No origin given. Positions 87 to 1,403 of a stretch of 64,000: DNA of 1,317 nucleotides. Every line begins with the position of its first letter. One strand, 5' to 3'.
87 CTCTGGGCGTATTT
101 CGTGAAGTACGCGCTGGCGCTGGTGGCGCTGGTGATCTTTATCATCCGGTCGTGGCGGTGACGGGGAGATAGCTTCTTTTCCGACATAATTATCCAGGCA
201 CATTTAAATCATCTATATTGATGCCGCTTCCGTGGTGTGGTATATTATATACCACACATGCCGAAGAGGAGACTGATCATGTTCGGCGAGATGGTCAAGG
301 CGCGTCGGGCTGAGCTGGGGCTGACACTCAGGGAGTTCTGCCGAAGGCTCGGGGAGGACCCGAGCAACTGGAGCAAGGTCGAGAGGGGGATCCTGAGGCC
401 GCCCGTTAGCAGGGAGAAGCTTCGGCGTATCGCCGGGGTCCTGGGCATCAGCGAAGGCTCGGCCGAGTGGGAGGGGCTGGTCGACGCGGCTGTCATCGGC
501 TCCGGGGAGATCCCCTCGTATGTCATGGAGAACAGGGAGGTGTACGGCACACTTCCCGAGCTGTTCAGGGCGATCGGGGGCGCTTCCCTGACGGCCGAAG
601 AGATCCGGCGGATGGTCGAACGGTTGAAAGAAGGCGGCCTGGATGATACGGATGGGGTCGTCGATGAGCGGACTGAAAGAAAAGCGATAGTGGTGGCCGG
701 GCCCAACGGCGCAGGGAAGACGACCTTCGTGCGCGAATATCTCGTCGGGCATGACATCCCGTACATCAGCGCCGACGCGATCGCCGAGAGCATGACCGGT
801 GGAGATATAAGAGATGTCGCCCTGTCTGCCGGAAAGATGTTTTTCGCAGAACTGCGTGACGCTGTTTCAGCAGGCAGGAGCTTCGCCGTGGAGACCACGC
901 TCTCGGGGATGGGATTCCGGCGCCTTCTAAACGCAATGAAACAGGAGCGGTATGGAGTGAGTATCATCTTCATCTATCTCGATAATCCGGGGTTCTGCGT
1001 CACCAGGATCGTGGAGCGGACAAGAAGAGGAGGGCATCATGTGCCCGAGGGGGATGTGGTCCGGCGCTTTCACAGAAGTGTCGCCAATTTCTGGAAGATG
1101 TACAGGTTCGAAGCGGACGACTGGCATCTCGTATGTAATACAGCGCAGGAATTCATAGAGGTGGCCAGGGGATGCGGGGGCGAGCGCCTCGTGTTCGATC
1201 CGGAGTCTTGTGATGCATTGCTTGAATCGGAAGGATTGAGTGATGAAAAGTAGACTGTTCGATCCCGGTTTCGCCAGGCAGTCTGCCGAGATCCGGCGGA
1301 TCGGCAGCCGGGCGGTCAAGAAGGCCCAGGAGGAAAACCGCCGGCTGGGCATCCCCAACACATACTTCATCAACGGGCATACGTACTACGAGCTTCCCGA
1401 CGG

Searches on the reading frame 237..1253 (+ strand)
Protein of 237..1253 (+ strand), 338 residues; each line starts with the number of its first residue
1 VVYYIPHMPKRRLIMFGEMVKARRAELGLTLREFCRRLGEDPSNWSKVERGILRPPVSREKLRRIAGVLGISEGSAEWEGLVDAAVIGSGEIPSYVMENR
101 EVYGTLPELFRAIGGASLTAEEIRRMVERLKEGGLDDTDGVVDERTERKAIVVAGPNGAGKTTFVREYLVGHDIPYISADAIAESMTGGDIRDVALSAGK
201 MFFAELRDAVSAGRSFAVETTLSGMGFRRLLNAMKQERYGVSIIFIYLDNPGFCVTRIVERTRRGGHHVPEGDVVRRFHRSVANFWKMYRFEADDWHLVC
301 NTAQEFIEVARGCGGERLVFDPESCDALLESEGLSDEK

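Call 61: search_protein_families(library=pfam, proteins=[window:237-1253:+], max_evalue=0.001)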
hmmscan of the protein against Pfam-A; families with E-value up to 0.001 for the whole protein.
window:237-1253:+ (338 aa): 5 families
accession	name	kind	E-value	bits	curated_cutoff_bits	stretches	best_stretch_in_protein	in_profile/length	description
PF13560.12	HTH_31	-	1.8e-08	35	27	1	16-73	2-58/64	Helix-turn-helix domain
PF13671.12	AAA_33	-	4.1e-08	34.1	27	1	151-272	2-131/143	AAA domain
PF01381.28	HTH_3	-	3.6e-06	27.3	23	1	20-73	1-52/55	Helix-turn-helix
PF06414.18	Zeta_toxin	-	4.8e-05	23.3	22.3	0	206-280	88-165/199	Zeta toxin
PF13401.12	AAA_22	-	0.0006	20.6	27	0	147-192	4-51/130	AAA domain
